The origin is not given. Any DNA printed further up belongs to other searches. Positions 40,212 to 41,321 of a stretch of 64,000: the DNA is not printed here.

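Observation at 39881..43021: Rrf2-controlled desulfurase / small membrane protein / PP-loop ATPase cassette: candidate uncharacterised thiolation module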

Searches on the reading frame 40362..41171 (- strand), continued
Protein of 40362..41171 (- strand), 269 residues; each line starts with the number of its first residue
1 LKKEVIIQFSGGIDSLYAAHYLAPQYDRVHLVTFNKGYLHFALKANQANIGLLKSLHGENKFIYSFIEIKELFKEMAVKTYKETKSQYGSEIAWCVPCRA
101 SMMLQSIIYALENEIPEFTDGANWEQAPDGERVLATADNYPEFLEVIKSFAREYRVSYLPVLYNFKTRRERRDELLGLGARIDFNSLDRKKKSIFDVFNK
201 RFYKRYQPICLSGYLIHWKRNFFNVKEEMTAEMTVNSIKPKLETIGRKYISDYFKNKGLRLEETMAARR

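Call 25: fold_search(model_id=the predicted structure, library=pdb)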
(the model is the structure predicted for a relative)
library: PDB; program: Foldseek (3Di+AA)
matches with E <= 10: 1645; with E <= 0.001: 79
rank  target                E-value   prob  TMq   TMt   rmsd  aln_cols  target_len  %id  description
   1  9kq7_C                1.7e-10  1.00  0.71  0.86   2.7       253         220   15  The structure of the YcfA from Erwinia amylovora bound with ATP (released 2025-10-01)
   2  9kq7_M                3.0e-10  1.00  0.60  0.74   7.8       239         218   18  The structure of the YcfA from Erwinia amylovora bound with ATP (released 2025-10-01)
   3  9kqd_L                3.4e-10  1.00  0.69  0.84   3.0       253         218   15  YcfA-D19A-ATP-GTP complex (released 2025-10-01)
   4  9kq7_B                7.2e-10  1.00  0.71  0.88   2.4       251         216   15  The structure of the YcfA from Erwinia amylovora bound with ATP (released 2025-10-01)
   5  9kq7_D                1.0e-09  1.00  0.69  0.84   2.4       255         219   14  The structure of the YcfA from Erwinia amylovora bound with ATP (released 2025-10-01)
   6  9kq9_K                1.5e-09  1.00  0.71  0.86   2.4       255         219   15  The structure of the YcfA-GTP from Erwinia amylovora (released 2025-10-01)
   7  9kq7_A                1.6e-09  1.00  0.70  0.85   2.5       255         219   15  The structure of the YcfA from Erwinia amylovora bound with ATP (released 2025-10-01)
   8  9kq9_I                1.7e-09  1.00  0.69  0.85   2.7       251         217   14  The structure of the YcfA-GTP from Erwinia amylovora (released 2025-10-01)
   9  9kq6_C                1.7e-09  1.00  0.70  0.84   2.9       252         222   15  The structure of the apo-YcfA from Erwinia amylovora (released 2025-10-01)
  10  9kq6_J                1.7e-09  1.00  0.67  0.81   3.0       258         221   16  The structure of the apo-YcfA from Erwinia amylovora (released 2025-10-01)
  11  9kq6_A                1.9e-09  1.00  0.69  0.82   3.1       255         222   15  The structure of the apo-YcfA from Erwinia amylovora (released 2025-10-01)
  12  9kq6_G                2.0e-09  1.00  0.65  0.80   3.6       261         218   14  The structure of the apo-YcfA from Erwinia amylovora (released 2025-10-01)
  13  9kq9_E                2.1e-09  1.00  0.70  0.87   2.3       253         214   14  The structure of the YcfA-GTP from Erwinia amylovora (released 2025-10-01)
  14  9kq7_G                2.3e-09  1.00  0.70  0.85   2.6       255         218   15  The structure of the YcfA from Erwinia amylovora bound with ATP (released 2025-10-01)
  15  9kq6_H                2.4e-09  1.00  0.68  0.81   3.0       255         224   15  The structure of the apo-YcfA from Erwinia amylovora (released 2025-10-01)
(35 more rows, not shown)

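Call 26: search_protein_representatives(alignment_id=A1)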
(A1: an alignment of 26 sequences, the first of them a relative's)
Query: 26 sequences, 277 profile positions. Proteins with E-value up to 0.001 (for the whole library): 520; up to 1e-10: 295; up to 1e-30: 23. The best 150 are listed.
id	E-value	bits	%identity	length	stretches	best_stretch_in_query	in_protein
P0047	2.1e-131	453.4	-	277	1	2-273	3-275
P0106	1.1e-110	385.5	-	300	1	3-274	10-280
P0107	1.5e-87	309.6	-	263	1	3-206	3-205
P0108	6.2e-75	268.2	-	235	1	2-170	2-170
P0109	1.1e-53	198.4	-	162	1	3-127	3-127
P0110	9.8e-52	192.1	-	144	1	130-267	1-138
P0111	3.4e-45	170.6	-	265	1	6-271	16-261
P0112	8.7e-41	156.2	-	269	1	4-275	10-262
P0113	2.4e-39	151.4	-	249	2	4-183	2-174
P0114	6.0e-39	150.1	-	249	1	4-268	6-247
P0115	1.3e-37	145.8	-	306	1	3-269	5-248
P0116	5.4e-35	137.2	-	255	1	7-272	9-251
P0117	5.6e-35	137.1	-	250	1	6-256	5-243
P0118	6.5e-34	133.6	-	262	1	4-268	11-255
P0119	8.1e-34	133.3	-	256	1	6-257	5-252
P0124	6.5e-32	127.1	-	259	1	11-269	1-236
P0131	1.4e-29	119.4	-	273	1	4-273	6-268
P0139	2.5e-28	115.3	-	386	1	4-187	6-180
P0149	7.4e-26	107.2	-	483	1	6-184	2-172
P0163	4.1e-24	101.5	-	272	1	6-224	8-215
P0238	1.5e-18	83.2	-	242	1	4-233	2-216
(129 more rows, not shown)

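Call 29: search_protein_families(library=pfam, proteins=[P0111, P0112, P0114, P0116, P0119, P0124, P0131, P0139, P0149, P0163], max_evalue=0.01)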
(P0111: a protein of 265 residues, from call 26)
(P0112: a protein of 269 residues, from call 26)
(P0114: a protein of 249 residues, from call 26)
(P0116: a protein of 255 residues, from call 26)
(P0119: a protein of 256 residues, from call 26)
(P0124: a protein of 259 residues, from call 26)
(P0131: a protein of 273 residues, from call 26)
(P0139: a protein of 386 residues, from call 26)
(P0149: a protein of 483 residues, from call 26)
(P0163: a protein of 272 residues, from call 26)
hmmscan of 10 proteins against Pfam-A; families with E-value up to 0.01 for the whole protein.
P0111 (265 aa): 2 families
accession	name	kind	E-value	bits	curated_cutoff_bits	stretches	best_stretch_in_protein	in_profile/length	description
PF06508.19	QueC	-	0.0028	17.6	22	1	20-53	4-35/210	Queuosine biosynthesis protein QueC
PF24167.1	DUF7411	-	0.0088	16.1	28.7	0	18-50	3-34/194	Family of unknown function (DUF7411)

P0112 (269 aa): 1 family
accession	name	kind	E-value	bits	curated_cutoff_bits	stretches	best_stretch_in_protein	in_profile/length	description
PF24167.1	DUF7411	-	0.0064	16.5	28.7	0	13-43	2-31/194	Family of unknown function (DUF7411)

P0114 (249 aa): 3 families
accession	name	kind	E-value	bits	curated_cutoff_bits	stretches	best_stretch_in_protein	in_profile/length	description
PF06508.19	QueC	-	5.1e-05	23.3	22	1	12-77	4-64/210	Queuosine biosynthesis protein QueC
PF24167.1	DUF7411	-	0.0012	18.9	28.7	1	9-41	2-33/194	Family of unknown function (DUF7411)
PF02568.20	ThiI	-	0.0022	18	20.5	0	10-81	6-80/197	Thiamine biosynthesis protein (ThiI)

P0116 (255 aa): 2 families
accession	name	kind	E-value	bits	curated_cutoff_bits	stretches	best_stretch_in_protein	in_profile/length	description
PF24167.1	DUF7411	-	9.2e-05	22.5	28.7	1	10-46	3-38/194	Family of unknown function (DUF7411)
PF06508.19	QueC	-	0.0013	18.7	22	1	12-43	4-35/210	Queuosine biosynthesis protein QueC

P0119 (256 aa): 2 families
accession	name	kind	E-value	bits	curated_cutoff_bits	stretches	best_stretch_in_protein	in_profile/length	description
PF06508.19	QueC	-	2.1e-06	27.8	22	1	10-132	5-124/210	Queuosine biosynthesis protein QueC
PF24167.1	DUF7411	-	0.00054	20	28.7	1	6-66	2-58/194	Family of unknown function (DUF7411)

P0124 (259 aa): 2 families
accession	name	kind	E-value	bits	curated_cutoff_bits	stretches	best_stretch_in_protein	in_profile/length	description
PF06508.19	QueC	-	0.00011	22.3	22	1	1-69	5-71/210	Queuosine biosynthesis protein QueC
PF24167.1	DUF7411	-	0.0043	17.1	28.7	0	1-33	6-37/194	Family of unknown function (DUF7411)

P0131 (273 aa): 2 families
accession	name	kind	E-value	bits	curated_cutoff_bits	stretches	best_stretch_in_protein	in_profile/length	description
PF24167.1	DUF7411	-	0.00052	20.1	28.7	1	9-73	2-65/194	Family of unknown function (DUF7411)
PF06508.19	QueC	-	0.0057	16.6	22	1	14-86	6-73/210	Queuosine biosynthesis protein QueC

P0139 (386 aa): 5 families
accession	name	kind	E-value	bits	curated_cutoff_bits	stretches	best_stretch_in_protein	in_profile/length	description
PF24167.1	DUF7411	-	3.2e-10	40.4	28.7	1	10-181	3-153/194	Family of unknown function (DUF7411)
PF04463.17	2-thiour_desulf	-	2.7e-07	31.1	34.7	1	230-359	1-133/141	2-thiouracil desulfurase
PF06508.19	QueC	-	9.4e-07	29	22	1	10-162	2-162/210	Queuosine biosynthesis protein QueC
PF02568.20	ThiI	-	4.8e-06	26.8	20.5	1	9-125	5-116/197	Thiamine biosynthesis protein (ThiI)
PF03054.22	tRNA_Me_trans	-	0.0085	16.2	20.6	0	11-125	4-126/202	tRNA methyl transferase HUP domain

P0149 (483 aa): 2 families
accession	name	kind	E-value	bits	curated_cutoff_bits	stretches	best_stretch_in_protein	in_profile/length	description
PF06508.19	QueC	-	0.0016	18.5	22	1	6-37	4-35/210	Queuosine biosynthesis protein QueC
PF24167.1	DUF7411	-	0.0094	16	28.7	0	3-42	2-40/194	Family of unknown function (DUF7411)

P0163 (272 aa): 1 family
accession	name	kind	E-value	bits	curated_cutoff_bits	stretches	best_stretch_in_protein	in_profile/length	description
PF02568.20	ThiI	-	0.0026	17.8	20.5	1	8-124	4-115/197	Thiamine biosynthesis protein (ThiI)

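Call 30: search_protein_families(library=ncbifam, proteins=[P0111, P0112, P0114, P0116, P0119, P0124, P0131, P0139, P0149, P0163], max_evalue=0.01)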
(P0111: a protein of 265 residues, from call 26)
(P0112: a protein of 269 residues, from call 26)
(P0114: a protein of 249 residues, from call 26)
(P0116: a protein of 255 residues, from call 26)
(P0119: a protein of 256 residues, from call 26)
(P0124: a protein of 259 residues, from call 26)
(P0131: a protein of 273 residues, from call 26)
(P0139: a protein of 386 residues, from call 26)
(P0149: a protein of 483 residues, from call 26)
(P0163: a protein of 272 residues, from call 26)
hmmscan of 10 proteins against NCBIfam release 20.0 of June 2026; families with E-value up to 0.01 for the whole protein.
P0111 (265 aa): 3 families
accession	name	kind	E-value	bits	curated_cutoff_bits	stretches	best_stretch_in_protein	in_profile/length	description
TIGR00364.1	TIGR00364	equivalog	0.00067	19.3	150.3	1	20-53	3-34/201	7-cyano-7-deazaguanine synthase QueC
NF008317.0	PRK11106.1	equivalog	0.0022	17.4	378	1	16-53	2-37/231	7-cyano-7-deazaguanine synthase QueC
NF006351.0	PRK08576.1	equivalog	0.0038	15.9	290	1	18-51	237-270/436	hypothetical protein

P0112 (269 aa): 1 family
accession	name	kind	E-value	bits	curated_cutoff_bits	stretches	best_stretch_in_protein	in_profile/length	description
TIGR00364.1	TIGR00364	equivalog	0.0067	16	150.3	0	14-44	1-31/201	7-cyano-7-deazaguanine synthase QueC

P0114 (249 aa): 5 families
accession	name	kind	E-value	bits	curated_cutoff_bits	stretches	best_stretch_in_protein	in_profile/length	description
TIGR00364.1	TIGR00364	equivalog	1.4e-06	28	150.3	1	12-44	3-33/201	7-cyano-7-deazaguanine synthase QueC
NF041925.1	QatC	equivalog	0.00071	18.6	280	1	8-102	101-193/398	Qat anti-phage system QueC-like protein QatC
NF011155.0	PRK14561.1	equivalog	0.00086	19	207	1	9-41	2-33/195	hypothetical protein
NF008317.0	PRK11106.1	equivalog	0.0037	16.6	378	1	11-44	5-36/231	7-cyano-7-deazaguanine synthase QueC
NF002242.0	PRK01151.1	equivalog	0.0063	16.1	72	0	52-80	10-39/67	30S ribosomal protein S17e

P0116 (255 aa): 3 families
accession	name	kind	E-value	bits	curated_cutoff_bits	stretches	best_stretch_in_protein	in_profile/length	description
NF011155.0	PRK14561.1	equivalog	4e-05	23.4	207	1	10-74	3-65/195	hypothetical protein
TIGR00364.1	TIGR00364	equivalog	0.00018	21.2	150.3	1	13-42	4-33/201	7-cyano-7-deazaguanine synthase QueC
NF008317.0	PRK11106.1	equivalog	0.0094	15.3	378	0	10-43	4-37/231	7-cyano-7-deazaguanine synthase QueC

P0119 (256 aa): 4 families
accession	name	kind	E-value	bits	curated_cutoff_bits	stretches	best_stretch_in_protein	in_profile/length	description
NF008317.0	PRK11106.1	equivalog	1.5e-08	34.3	378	1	5-88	2-77/231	7-cyano-7-deazaguanine synthase QueC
TIGR00364.1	TIGR00364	equivalog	3.3e-07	30.1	150.3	1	10-138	4-128/201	7-cyano-7-deazaguanine synthase QueC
NF011155.0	PRK14561.1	equivalog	0.00099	18.8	207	1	6-70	2-62/195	hypothetical protein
NF006351.0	PRK08576.1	equivalog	0.0047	15.6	290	1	6-40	236-270/436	hypothetical protein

P0124 (259 aa): 3 families
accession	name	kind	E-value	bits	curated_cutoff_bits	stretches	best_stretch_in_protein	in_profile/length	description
TIGR00364.1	TIGR00364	equivalog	2.5e-05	23.9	150.3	1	1-51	4-51/201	7-cyano-7-deazaguanine synthase QueC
NF008317.0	PRK11106.1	equivalog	3.6e-05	23.2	378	1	1-76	7-77/231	7-cyano-7-deazaguanine synthase QueC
NF011155.0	PRK14561.1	equivalog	0.0034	17.1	207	0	1-32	6-36/195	hypothetical protein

P0131 (273 aa): 3 families
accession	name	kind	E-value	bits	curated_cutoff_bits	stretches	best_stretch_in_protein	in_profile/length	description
NF010587.0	PRK13980.1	equivalog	0.00012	21.3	255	1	8-111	32-128/267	NAD+ synthase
NF011155.0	PRK14561.1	equivalog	0.00022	21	207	1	9-124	2-101/195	hypothetical protein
NF006222.0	PRK08349.1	subfamily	0.0066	16.3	251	0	10-109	4-97/198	hypothetical protein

P0139 (386 aa): 13 families
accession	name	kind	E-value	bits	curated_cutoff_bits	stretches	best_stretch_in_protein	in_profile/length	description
NF045597.1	TudS_rel_CD3072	equivalog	1.5e-29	102.6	130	1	229-363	4-136/148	CD3072 family TudS-related putative desulfidase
NF011155.0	PRK14561.1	equivalog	3.2e-10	40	207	1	10-181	3-152/195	hypothetical protein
TIGR00364.1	TIGR00364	equivalog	6.8e-08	32.3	150.3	1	10-169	1-167/201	7-cyano-7-deazaguanine synthase QueC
NF006222.0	PRK08349.1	subfamily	1.2e-05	25.3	251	1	10-124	3-112/198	hypothetical protein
NF001138.1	PRK00143.1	equivalog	0.00013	21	284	1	11-125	3-121/345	tRNA 2-thiouridine(34) synthase MnmA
TIGR00342.1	TIGR00342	equivalog_domain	0.00028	20.1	264.5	1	9-124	174-283/373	tRNA uracil 4-sulfurtransferase ThiI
NF008317.0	PRK11106.1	equivalog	0.00039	19.8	378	1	8-51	2-45/231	7-cyano-7-deazaguanine synthase QueC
NF003385.0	PRK04527.1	equivalog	0.0029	16.3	603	1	7-44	3-40/401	argininosuccinate synthase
TIGR00420.1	trmU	equivalog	0.003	16.5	236.95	1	11-134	4-133/351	tRNA 2-thiouridine(34) synthase MnmA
NF049949.1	tRNAsynTtuAPyrococ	equivalog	0.0037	16.4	450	1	11-125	51-155/292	tRNA-5-methyluridine(54) 2-sulfurtransferase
NF011259.0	PRK14665.1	equivalog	0.005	15.8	364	1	6-40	4-38/360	tRNA 2-thiouridine(34) synthase MnmA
NF038212.1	argG_rel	exception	0.0074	15.2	425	0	5-81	12-82/381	argininosuccinate synthase-related protein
TIGR03679.1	Dph6_archaeal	equivalog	0.0077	15.5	197.3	0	12-37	2-27/218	diphthine--ammonia ligase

P0149 (483 aa): 4 families
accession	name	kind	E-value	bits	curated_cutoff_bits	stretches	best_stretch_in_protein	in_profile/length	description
TIGR00364.1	TIGR00364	equivalog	0.00017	21.2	150.3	1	7-36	4-33/201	7-cyano-7-deazaguanine synthase QueC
NF041925.1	QatC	equivalog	0.002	17.1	280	1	6-65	105-162/398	Qat anti-phage system QueC-like protein QatC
NF008317.0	PRK11106.1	equivalog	0.0022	17.4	378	1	1-37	1-37/231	7-cyano-7-deazaguanine synthase QueC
NF011155.0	PRK14561.1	equivalog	0.009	15.7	207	0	3-51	2-48/195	hypothetical protein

P0163 (272 aa): 0 families

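Call 49: find_encoding_contigs(protein=P0111, flank=5000, max_places=3)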
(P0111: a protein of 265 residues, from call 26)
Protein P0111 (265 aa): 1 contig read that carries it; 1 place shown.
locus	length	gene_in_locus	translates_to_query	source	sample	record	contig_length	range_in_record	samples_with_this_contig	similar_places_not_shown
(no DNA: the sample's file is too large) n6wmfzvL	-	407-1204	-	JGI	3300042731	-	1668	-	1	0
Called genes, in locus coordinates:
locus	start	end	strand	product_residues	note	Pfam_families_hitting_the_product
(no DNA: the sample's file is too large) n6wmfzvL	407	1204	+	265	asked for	-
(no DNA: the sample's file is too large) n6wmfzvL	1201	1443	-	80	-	-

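Call 50: find_encoding_contigs(protein=P0114, flank=5000, max_places=3)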
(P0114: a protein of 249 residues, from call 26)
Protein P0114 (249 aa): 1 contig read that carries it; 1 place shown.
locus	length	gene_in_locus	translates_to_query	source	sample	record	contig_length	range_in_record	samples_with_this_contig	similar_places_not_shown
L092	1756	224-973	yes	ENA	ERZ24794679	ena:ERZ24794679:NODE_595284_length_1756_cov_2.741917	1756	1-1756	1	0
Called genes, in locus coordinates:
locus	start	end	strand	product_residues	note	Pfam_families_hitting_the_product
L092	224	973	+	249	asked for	-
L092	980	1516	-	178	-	PF13237:Fer4_10 (weak), PF12838:Fer4_7 (faint), PF13183:Fer4_8, PF13187:Fer4_9, PF13534:Fer4_17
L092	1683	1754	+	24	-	?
